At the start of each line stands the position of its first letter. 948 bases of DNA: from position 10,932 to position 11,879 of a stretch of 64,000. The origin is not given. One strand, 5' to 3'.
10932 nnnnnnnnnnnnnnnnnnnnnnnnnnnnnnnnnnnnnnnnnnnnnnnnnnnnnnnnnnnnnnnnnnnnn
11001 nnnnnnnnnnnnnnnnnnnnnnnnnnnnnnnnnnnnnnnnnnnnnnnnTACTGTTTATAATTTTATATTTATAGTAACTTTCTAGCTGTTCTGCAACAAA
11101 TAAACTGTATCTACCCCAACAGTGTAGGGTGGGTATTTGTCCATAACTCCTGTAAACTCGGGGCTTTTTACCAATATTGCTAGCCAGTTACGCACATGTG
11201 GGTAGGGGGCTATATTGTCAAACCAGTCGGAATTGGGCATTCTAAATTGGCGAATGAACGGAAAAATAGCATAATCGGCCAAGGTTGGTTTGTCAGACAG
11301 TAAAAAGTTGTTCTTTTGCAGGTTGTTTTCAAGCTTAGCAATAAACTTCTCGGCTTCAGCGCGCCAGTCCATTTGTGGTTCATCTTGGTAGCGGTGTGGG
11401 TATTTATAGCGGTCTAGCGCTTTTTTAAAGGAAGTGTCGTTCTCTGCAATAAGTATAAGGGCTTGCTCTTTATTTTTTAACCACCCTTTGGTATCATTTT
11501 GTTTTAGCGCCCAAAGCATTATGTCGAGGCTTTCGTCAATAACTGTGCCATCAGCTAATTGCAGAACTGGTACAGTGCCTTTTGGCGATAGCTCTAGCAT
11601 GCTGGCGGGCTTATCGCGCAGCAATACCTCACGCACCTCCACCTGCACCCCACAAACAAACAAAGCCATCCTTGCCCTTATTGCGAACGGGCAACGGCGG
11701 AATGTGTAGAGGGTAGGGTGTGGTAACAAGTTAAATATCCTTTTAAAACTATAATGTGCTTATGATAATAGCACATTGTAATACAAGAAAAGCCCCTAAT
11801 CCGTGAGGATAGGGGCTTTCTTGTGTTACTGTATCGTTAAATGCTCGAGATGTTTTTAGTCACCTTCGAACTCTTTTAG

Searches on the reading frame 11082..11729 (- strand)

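Call 62: search_protein_families(library=pfam, proteins=[window:11082-11729:-], max_evalue=0.01)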
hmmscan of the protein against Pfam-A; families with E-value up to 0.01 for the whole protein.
window:11082-11729:- (215 aa): 11 families
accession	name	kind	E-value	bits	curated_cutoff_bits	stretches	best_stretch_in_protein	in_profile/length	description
PF13409.12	GST_N_2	-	5.4e-17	62.6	25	1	13-74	2-67/70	Glutathione S-transferase, N-terminal domain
PF13417.12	GST_N_3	-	6e-17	62.2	22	1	7-78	1-71/75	Glutathione S-transferase, N-terminal domain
PF13410.11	GST_C_2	-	2.4e-12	47.2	24.9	1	122-184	7-68/69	Glutathione S-transferase, C-terminal domain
PF00043.30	GST_C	-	1.2e-08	35.5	20.7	1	114-189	18-92/93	Glutathione S-transferase, C-terminal domain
PF02798.26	GST_N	-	4.2e-08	33.8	20.9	1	6-71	4-71/76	Glutathione S-transferase, N-terminal domain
PF14497.11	GST_C_3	-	9.6e-07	29.4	21.6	1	122-184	27-89/104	Glutathione S-transferase, C-terminal domain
PF00462.30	Glutaredoxin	-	2.2e-05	25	22.9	1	6-58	2-55/60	Glutaredoxin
PF22441.2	CLIC-like_N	-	5.3e-05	23.8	23.5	1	12-62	18-68/86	CLIC-like N-terminal domain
PF21972.1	Arc1p_N_like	-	0.00069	20.3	27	1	124-186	15-77/81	Nuclear-export cofactor Arc1p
PF17172.10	GST_N_4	-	0.0045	18.1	30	1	44-92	26-74/99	Glutathione S-transferase N-terminal domain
PF17171.9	GST_C_6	-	0.007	16.5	28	0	127-166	2-43/64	Glutathione S-transferase, C-terminal domain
